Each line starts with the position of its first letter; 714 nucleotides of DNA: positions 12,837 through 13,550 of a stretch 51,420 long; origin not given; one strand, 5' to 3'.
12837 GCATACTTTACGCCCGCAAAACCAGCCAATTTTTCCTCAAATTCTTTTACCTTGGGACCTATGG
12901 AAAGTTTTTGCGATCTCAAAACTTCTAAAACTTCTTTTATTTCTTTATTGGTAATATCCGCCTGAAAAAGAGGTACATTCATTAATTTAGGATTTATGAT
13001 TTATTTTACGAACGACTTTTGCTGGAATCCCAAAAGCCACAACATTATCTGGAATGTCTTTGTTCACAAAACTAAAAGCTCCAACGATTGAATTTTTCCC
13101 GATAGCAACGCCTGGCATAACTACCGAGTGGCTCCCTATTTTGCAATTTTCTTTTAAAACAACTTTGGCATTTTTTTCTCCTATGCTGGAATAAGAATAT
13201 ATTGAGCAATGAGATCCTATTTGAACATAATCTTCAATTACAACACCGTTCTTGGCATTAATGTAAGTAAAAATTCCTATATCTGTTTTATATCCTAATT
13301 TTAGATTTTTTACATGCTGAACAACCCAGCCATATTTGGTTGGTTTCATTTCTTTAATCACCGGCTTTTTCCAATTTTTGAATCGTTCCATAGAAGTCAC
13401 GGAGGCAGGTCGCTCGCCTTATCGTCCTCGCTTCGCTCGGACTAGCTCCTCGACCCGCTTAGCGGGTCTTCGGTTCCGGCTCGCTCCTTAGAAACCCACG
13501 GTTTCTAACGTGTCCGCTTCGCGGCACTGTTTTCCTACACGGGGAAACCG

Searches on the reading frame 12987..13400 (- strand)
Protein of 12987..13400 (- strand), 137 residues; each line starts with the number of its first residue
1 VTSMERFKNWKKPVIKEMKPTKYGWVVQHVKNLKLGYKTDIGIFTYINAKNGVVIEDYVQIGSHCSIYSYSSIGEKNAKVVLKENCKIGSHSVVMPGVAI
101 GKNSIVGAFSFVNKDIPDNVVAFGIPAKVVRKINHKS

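Call 28: search_protein_families(library=pfam, proteins=[window:12987-13400:-], max_evalue=0.0001)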
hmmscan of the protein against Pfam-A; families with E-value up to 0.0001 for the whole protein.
window:12987-13400:- (137 aa): 2 families
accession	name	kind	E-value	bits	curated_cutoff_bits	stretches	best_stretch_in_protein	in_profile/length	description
PF00132.30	Hexapep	-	6.6e-14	51.3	27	1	80-113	2-35/36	Bacterial transferase hexapeptide (six repeats)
PF14602.12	Hexapep_2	-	4.4e-06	26.8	27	1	84-108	6-28/34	Hexapeptide repeat of succinyl-transferase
